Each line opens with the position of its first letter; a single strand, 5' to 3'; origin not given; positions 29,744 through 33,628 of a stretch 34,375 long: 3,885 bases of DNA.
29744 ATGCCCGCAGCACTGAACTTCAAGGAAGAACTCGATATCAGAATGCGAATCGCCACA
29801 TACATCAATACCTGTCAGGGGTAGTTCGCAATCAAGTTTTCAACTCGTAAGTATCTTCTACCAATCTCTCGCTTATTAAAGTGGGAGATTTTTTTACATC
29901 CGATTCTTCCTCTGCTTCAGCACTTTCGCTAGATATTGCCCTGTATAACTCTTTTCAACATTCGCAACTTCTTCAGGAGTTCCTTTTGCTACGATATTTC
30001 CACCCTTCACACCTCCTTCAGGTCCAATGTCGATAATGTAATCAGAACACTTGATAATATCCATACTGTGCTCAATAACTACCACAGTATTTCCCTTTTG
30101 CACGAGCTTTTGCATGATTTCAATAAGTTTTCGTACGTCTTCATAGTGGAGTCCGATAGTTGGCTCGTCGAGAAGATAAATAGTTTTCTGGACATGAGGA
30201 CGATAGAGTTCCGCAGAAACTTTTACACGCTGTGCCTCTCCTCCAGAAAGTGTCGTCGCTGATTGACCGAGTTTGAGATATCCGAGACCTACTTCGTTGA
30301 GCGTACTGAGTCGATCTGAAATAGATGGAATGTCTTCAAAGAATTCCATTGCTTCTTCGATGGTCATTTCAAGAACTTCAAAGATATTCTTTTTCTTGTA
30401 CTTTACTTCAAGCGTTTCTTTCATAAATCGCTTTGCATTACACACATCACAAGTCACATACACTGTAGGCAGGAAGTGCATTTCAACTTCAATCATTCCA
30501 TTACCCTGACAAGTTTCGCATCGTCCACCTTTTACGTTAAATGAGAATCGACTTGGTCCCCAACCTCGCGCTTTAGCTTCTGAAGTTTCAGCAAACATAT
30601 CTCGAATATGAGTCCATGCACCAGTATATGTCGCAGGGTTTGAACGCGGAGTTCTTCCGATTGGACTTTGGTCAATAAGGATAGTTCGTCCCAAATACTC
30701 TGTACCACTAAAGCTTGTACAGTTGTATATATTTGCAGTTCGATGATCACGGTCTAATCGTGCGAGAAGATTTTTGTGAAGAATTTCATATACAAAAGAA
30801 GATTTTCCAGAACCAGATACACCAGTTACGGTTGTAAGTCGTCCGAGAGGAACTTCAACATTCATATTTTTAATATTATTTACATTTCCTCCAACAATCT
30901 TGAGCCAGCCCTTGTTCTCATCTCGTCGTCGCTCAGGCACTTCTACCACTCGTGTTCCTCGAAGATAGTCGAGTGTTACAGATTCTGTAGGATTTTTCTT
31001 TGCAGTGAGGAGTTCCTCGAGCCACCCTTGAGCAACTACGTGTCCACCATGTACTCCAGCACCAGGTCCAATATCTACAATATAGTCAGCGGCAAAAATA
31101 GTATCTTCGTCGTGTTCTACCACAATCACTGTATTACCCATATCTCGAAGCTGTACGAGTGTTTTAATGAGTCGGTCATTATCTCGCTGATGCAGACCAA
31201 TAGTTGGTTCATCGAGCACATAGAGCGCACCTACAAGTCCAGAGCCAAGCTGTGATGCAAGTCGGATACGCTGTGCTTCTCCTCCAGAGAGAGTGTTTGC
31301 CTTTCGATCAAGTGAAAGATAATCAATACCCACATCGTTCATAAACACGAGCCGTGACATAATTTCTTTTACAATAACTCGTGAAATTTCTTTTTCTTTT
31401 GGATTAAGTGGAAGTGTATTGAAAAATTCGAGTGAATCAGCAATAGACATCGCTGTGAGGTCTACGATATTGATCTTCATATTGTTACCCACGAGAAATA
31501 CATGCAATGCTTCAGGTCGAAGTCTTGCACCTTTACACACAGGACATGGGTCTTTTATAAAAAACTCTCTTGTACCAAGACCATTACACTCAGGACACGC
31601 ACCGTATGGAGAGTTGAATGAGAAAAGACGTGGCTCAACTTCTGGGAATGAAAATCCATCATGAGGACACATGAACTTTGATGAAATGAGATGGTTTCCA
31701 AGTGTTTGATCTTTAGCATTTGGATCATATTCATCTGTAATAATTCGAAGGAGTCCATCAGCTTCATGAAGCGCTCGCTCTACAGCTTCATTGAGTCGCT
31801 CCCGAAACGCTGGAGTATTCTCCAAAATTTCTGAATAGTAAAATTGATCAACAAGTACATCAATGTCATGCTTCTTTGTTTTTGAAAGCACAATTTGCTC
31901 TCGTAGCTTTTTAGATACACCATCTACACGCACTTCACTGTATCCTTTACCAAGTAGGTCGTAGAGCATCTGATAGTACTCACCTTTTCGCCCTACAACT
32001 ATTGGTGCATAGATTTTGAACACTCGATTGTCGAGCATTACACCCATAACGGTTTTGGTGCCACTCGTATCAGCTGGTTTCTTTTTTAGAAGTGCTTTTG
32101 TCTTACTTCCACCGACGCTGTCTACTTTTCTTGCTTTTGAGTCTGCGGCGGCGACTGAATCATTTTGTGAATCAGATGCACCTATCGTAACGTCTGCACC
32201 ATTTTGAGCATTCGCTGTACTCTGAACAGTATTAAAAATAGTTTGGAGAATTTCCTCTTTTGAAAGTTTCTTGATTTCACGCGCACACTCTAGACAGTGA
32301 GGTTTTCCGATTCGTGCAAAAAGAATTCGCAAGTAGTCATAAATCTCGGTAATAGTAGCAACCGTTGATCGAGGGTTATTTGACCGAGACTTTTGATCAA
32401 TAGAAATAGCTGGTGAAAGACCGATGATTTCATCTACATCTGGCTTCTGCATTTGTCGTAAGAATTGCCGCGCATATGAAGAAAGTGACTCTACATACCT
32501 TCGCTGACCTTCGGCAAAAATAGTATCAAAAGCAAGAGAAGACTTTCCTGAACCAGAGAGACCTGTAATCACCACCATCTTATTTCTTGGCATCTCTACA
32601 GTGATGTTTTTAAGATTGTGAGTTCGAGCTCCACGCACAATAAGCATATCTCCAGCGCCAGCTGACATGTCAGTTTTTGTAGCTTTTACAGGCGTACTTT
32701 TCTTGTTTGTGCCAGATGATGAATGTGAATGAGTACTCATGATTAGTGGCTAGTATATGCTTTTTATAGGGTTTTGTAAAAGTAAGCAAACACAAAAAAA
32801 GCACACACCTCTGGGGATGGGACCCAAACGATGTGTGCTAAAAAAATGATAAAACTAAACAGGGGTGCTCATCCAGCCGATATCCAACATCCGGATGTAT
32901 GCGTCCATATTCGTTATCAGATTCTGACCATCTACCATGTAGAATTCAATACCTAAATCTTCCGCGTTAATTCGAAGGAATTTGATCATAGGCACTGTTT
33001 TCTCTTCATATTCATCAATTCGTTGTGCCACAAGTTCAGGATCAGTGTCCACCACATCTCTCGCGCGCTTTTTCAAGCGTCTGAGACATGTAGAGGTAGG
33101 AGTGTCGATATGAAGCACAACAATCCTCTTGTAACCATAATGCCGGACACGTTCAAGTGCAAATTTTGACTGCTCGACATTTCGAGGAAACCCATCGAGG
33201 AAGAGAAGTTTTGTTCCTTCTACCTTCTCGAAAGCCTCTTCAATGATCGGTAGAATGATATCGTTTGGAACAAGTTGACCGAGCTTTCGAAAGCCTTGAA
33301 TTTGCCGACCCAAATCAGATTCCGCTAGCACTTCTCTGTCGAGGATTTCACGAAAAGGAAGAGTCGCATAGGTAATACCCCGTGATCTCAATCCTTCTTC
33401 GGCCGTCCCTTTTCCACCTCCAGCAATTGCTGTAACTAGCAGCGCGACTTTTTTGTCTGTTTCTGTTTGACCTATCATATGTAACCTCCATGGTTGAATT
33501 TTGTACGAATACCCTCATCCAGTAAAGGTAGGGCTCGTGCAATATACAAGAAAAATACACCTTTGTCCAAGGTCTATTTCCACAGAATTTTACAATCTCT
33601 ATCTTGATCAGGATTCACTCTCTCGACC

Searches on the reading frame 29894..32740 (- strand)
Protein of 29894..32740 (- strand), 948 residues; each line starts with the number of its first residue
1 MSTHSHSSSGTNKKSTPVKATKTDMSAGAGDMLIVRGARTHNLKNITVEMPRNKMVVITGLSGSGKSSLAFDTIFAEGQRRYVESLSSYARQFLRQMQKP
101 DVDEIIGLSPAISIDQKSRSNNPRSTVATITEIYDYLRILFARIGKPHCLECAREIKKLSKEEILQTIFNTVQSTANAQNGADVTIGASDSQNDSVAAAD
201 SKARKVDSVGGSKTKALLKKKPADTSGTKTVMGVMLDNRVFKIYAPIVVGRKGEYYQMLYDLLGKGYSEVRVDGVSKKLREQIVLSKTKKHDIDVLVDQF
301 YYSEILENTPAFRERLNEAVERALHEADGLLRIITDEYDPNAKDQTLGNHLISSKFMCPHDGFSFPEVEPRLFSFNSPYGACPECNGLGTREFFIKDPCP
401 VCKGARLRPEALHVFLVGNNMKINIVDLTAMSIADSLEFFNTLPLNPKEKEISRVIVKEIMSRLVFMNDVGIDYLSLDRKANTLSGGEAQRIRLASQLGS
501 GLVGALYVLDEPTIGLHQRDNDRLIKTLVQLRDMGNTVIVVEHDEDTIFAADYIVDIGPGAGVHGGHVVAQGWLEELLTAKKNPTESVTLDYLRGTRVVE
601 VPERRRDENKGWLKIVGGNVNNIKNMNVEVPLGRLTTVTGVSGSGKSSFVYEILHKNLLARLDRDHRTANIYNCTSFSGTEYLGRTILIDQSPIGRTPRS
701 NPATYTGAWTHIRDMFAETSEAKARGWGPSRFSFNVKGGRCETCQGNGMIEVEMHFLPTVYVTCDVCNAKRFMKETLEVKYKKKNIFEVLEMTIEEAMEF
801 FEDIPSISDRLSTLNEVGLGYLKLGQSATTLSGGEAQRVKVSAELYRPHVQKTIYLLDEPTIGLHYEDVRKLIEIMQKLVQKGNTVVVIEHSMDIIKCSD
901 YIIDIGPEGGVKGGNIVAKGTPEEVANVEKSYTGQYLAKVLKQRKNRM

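Call 88: search_protein_families(library=pfam, proteins=[window:29894-32740:-], max_evalue=0.001)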
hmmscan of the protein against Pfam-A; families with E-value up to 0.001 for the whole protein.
window:29894-32740:- (948 aa): 13 families
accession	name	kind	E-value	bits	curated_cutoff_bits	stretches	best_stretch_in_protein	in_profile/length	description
PF17760.6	UvrA_inter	-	9.3e-20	71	23.3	1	238-335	16-107/109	UvrA interaction domain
PF00005.33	ABC_tran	-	1.4e-19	71.5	25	0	791-861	73-136/137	ABC transporter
PF02463.25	SMC_N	-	1.2e-11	44.9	40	0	155-557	52-211/220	RecF/RecN/SMC N terminal domain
PF13304.12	AAA_21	-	6.2e-09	36.8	27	0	837-892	243-299/304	AAA domain, putative AbiEii toxin, Type IV TA system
PF20703.3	nSTAND1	-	3.6e-07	30.6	27.1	0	39-71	19-51/379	Novel STAND NTPase 1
PF13555.12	AAA_29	-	6.7e-07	29.4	27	0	46-69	15-38/61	P-loop containing region of AAA domain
PF13191.12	AAA_16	-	6.8e-07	30.4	32.6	0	48-96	19-71/167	AAA ATPase domain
PF00684.25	DnaJ_CXXCXGXG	-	9.3e-07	29.5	32.7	0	739-770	16-50/65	DnaJ central domain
PF03193.22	RsgA_GTPase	-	0.0001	22.6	30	0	23-70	77-123/174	RsgA GTPase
PF13671.12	AAA_33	-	0.00013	22.7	27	0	636-673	2-39/143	AAA domain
PF13175.12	AAA_15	-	0.00013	22.1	32.1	0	795-896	291-374/374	AAA ATPase domain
PF20720.3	nSTAND3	-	0.00031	20.9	27.2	0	40-73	4-37/155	Novel STAND NTPase 3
PF13401.12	AAA_22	-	0.00085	20.1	27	0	634-688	6-55/130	AAA domain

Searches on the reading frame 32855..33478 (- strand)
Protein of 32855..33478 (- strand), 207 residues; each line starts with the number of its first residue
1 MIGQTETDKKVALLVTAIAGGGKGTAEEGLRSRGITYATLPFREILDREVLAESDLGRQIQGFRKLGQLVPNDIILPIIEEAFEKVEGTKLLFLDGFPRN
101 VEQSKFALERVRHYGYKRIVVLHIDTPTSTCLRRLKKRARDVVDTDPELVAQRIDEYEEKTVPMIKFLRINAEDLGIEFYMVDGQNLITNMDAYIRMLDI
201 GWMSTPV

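Call 88: search_protein_families(library=pfam, proteins=[window:32855-33478:-], max_evalue=0.001)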
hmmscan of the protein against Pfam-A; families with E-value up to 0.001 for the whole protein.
window:32855-33478:- (207 aa): 3 families
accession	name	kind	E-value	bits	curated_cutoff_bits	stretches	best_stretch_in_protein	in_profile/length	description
PF00406.28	ADK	-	1.2e-20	74.6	26.8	1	19-169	5-147/151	Adenylate kinase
PF13207.12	AAA_17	-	4.5e-07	30.7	27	1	18-148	3-133/136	AAA domain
PF13238.12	AAA_18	-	0.00076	20.4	29.4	0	14-142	2-115/128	AAA domain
